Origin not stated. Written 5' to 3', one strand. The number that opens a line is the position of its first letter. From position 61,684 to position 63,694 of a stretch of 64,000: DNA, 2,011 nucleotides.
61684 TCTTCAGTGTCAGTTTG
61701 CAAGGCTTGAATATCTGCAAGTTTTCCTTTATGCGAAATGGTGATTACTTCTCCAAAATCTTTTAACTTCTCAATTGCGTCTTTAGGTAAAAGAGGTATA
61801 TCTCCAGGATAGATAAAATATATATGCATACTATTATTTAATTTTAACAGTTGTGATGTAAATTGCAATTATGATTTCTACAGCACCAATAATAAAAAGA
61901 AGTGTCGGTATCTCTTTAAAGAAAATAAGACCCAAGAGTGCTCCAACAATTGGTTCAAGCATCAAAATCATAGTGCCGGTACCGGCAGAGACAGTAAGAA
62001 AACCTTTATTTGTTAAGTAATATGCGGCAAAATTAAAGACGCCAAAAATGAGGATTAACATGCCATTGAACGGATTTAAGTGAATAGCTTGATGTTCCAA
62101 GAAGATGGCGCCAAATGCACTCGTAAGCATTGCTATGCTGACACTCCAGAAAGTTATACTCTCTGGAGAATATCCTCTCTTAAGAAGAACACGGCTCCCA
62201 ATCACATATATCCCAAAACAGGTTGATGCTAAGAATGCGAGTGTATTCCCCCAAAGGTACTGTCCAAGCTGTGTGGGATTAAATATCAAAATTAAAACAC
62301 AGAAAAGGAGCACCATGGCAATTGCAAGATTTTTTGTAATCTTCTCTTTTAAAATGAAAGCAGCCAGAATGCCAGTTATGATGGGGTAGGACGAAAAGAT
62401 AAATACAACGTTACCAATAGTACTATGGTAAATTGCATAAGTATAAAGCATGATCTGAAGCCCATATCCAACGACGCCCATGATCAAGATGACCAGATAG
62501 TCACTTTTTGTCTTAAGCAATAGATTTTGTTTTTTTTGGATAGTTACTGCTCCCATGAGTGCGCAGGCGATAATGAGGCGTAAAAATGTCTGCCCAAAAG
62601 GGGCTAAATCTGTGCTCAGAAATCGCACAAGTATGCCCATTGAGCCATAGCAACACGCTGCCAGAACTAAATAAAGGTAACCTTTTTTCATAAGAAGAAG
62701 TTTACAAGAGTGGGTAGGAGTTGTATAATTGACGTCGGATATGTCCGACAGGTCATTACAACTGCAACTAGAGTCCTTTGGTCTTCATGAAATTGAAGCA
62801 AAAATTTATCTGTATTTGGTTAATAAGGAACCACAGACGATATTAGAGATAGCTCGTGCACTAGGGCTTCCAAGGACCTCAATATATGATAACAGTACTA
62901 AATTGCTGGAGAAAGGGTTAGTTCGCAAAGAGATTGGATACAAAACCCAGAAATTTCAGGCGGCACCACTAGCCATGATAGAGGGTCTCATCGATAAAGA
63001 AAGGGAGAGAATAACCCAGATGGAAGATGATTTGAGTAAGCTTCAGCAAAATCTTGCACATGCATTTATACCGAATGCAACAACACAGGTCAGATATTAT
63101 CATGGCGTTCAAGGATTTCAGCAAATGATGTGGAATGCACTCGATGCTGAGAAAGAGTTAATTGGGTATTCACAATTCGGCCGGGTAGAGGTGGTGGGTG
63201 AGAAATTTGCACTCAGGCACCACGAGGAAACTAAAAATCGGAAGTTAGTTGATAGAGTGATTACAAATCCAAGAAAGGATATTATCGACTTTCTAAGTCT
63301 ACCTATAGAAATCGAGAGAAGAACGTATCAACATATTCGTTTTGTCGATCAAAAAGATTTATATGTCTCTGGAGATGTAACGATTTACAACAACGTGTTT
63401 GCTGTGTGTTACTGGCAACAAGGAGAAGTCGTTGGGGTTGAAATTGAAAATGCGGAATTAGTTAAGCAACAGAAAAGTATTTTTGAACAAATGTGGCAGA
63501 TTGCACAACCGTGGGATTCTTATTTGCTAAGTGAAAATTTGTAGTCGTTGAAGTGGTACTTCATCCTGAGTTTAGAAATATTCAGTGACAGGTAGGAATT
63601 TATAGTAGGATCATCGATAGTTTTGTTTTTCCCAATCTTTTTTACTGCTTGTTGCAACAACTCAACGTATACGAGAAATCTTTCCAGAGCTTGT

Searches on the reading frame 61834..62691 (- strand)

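Call 58: search_protein_families(library=ncbifam, proteins=[window:61834-62691:-], max_evalue=0.00001)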
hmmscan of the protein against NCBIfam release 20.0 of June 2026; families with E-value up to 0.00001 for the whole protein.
window:61834-62691:- (285 aa): 1 family
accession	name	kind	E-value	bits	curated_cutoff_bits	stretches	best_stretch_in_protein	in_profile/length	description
TIGR00950.1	2A78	equivalog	1.2e-17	64.2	230.2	1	16-276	2-262/264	carboxylate/amino acid/amine transporter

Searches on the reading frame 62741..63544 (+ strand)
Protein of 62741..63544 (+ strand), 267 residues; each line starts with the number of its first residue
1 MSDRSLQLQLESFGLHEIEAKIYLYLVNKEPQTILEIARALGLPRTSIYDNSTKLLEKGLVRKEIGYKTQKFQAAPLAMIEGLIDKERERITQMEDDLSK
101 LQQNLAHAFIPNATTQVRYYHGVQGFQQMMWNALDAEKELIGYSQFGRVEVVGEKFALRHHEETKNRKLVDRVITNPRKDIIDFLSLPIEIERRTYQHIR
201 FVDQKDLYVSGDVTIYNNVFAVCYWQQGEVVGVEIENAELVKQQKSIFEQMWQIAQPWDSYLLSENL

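Call 58: search_protein_families(library=ncbifam, proteins=[window:62741-63544:+], max_evalue=0.00001)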
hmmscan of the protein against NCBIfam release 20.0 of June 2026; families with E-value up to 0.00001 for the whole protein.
window:62741-63544:+ (267 aa): 1 family
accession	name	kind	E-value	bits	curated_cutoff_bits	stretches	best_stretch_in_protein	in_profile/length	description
NF053606.1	Sta1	subfamily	2.7e-06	27.4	80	1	13-64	16-67/100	Sta1 family transcriptional regulator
